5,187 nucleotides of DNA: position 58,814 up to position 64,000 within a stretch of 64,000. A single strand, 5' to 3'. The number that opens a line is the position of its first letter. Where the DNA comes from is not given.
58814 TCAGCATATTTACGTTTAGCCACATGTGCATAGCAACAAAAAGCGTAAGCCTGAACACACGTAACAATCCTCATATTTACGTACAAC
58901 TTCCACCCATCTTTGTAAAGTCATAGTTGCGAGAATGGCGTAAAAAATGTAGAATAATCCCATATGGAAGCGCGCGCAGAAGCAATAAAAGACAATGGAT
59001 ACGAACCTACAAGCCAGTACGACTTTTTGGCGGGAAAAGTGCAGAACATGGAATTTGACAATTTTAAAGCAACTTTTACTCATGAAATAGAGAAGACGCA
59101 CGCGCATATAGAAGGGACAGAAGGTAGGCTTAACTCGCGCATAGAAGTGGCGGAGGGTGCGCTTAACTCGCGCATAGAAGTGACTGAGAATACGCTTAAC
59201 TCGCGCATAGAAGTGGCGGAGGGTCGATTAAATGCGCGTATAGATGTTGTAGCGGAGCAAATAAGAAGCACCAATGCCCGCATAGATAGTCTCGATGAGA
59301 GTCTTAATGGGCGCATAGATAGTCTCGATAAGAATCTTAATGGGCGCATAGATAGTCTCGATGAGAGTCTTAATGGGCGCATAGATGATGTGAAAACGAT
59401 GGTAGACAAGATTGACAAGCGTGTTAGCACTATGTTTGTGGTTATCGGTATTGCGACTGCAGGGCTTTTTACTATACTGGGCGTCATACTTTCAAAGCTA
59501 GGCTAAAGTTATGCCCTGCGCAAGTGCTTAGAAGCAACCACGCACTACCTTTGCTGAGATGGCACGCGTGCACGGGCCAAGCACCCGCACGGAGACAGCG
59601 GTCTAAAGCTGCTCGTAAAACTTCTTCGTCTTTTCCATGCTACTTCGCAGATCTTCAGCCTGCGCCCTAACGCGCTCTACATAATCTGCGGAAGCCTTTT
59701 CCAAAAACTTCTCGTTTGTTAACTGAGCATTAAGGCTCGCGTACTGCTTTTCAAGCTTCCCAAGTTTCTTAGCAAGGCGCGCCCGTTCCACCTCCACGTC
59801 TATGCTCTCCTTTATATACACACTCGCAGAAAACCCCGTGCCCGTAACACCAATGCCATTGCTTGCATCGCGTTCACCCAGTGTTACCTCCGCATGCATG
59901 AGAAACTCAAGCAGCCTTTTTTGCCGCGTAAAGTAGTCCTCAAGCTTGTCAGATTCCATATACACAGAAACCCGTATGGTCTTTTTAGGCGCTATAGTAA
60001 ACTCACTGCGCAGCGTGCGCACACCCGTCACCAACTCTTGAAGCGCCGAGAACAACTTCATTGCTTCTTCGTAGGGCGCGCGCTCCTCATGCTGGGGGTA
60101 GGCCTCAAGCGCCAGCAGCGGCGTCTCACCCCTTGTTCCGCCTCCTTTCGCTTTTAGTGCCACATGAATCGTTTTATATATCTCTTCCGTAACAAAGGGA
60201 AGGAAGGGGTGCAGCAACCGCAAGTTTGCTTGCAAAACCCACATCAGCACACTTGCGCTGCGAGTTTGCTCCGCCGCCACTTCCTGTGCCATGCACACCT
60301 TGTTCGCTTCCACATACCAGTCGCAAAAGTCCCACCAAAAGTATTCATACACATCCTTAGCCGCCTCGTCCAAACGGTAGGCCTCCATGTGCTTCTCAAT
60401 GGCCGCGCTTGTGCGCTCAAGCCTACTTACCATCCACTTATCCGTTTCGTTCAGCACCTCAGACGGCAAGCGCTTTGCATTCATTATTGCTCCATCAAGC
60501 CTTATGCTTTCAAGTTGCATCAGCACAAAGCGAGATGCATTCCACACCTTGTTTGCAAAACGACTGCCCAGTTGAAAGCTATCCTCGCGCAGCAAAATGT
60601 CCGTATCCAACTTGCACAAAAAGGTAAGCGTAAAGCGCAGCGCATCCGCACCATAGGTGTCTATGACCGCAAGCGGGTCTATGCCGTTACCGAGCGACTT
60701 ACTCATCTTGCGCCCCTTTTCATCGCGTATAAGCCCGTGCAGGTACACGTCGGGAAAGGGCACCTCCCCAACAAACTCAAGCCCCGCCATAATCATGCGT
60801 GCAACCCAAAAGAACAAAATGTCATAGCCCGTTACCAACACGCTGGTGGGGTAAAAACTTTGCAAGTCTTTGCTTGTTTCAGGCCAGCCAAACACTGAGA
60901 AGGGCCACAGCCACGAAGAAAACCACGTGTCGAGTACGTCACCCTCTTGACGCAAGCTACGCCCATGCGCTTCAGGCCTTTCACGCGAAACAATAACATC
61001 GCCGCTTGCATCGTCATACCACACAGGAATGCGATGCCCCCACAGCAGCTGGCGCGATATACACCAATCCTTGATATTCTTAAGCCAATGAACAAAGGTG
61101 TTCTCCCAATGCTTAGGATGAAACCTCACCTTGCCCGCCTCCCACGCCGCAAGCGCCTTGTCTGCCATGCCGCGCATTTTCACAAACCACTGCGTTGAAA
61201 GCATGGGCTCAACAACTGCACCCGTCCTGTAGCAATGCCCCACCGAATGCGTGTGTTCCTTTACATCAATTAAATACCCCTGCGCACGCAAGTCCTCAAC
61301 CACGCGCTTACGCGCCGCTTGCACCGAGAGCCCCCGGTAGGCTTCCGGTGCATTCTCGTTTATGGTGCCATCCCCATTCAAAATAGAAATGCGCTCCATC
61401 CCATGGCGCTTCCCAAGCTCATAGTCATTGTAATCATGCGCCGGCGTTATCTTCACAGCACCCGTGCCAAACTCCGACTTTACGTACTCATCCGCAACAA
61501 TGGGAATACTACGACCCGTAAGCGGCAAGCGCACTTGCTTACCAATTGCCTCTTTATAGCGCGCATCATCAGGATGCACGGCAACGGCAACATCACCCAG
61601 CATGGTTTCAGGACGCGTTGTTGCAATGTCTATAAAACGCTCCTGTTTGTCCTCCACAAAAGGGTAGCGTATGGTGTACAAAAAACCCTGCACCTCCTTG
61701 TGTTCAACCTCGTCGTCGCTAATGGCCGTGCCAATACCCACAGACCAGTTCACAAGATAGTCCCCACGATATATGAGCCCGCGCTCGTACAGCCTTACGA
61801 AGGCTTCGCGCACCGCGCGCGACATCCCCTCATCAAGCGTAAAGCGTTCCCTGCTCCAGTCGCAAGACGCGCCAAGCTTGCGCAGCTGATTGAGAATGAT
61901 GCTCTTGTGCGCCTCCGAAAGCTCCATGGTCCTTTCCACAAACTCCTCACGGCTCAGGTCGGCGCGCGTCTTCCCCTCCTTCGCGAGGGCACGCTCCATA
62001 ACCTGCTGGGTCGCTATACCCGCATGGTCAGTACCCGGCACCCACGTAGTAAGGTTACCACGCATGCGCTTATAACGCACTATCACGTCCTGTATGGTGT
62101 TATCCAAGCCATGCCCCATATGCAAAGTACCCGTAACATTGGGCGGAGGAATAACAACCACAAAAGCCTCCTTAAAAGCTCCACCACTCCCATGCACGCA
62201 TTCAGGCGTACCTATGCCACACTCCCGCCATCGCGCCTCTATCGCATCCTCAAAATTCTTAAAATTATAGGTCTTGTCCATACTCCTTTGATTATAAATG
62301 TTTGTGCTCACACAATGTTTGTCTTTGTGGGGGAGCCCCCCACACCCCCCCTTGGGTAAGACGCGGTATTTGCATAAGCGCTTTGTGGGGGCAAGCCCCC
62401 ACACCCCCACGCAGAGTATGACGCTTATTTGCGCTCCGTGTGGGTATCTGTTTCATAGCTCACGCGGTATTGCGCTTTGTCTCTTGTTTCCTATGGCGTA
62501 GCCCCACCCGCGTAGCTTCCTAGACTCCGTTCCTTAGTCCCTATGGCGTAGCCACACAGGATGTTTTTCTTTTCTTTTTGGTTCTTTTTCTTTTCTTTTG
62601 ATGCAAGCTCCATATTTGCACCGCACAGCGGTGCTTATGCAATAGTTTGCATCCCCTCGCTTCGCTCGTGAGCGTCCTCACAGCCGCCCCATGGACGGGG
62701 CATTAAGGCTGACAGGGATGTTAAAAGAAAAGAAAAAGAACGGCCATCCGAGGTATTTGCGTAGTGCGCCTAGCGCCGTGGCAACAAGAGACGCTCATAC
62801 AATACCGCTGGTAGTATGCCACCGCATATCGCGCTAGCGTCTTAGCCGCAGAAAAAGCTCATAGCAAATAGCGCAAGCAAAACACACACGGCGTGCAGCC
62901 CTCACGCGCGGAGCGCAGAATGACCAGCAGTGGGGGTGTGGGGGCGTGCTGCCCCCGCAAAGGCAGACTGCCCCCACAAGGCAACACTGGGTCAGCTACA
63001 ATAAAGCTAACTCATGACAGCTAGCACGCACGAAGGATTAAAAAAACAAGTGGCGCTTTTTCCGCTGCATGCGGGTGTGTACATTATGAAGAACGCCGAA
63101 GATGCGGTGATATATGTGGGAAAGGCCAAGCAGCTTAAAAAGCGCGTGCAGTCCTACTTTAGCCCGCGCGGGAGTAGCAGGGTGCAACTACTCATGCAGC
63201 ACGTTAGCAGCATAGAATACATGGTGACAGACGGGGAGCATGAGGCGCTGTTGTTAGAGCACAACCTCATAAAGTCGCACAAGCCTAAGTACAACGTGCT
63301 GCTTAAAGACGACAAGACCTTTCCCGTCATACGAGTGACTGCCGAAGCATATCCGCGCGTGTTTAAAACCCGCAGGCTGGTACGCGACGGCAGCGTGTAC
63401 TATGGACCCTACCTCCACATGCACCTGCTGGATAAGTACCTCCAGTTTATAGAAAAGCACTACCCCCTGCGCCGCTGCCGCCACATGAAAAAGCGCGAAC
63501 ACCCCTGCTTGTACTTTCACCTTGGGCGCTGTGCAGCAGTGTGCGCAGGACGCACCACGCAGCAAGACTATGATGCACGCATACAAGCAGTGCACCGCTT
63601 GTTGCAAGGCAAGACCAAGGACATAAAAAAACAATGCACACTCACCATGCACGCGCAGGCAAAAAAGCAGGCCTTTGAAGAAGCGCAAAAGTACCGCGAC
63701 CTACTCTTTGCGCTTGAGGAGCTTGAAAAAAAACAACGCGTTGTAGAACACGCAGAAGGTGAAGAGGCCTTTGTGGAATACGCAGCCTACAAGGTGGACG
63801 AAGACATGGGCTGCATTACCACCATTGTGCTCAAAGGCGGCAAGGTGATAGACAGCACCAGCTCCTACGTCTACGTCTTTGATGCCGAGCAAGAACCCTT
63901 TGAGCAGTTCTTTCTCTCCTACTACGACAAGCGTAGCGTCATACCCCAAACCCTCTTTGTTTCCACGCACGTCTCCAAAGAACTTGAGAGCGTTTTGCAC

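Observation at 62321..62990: Dispersed foldback (MITE-like) repeat family with GTGGGGG-loop-CCCCCAC hairpin termini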

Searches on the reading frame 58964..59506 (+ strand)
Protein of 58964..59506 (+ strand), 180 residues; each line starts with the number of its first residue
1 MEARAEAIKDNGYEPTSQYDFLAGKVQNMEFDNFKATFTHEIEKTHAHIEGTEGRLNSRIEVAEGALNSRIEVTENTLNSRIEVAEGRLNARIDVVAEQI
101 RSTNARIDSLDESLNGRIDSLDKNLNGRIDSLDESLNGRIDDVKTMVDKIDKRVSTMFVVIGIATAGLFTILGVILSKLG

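Call 38: search_protein_families(library=pfam, proteins=[window:58964-59506:+], max_evalue=0.00001)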
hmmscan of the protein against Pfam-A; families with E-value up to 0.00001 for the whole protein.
window:58964-59506:+ (180 aa): 2 families
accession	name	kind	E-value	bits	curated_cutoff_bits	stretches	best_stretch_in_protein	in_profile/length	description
PF01442.23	Apolipoprotein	-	1e-07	32.3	90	1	32-154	58-181/190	Apolipoprotein A1/A4/E domain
PF07889.17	DUF1664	-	2.3e-06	28.1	34.6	0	89-161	39-110/124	Protein of unknown function (DUF1664)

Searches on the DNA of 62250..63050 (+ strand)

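Call 47: search_rna_families(source=window, start=62250, end=63050, threshold=evalue, max_evalue=5)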
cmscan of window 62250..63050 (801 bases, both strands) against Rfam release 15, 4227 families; matches with E-value up to 5: 3.
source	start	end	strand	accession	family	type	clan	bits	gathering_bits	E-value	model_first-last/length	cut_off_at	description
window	62894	62972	+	RF01696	Chlorobi-1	Gene; sRNA;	-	17.6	50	0.05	1-67/67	no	Chlorobi-1 RNA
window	62385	62426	+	RF01116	Yfr1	Gene; sRNA;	-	16.9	38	1.2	1-59/59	no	Cyanobacterial functional RNA 1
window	62895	62966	+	RF02151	MIMT1_1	Gene; lncRNA;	-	14.3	45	4.8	1-88/88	no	MER1 repeat containing imprinted transcript 1 conserved region 1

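Call 56: search_dna_similar(query=window:62300-63000:+, collection=plasmids, mode=distant, max_rows=8)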
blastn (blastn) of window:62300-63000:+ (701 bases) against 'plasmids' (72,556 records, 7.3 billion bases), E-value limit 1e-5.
No match.

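Call 57: search_dna_similar(query=window:62300-63000:+, collection=phages, mode=distant, max_rows=8)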
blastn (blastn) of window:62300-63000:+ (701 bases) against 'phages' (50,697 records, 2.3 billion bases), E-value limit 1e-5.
No match.

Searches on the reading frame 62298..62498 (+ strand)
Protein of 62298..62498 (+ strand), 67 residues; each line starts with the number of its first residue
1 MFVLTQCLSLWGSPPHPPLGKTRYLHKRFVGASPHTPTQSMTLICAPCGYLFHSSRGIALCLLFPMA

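Call 61: search_protein_families(library=pfam, proteins=[window:62298-62498:+], max_evalue=1)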
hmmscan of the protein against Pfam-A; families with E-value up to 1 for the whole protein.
seq(67 aa): 0 families

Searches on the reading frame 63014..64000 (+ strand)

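Call 38: search_protein_families(library=pfam, proteins=[window:63014-64000:+], max_evalue=0.00001)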
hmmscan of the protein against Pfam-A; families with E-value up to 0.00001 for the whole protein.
window:63014-64000:+ (329 aa): 2 families
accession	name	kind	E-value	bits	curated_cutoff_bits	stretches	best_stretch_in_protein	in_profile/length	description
PF01541.30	GIY-YIG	-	6.7e-12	46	22.6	1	20-94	2-78/78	GIY-YIG catalytic domain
PF22920.2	UvrC_RNaseH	-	2.3e-06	27.9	24.3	1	257-328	5-80/116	UvrC Ribonuclease H-like domain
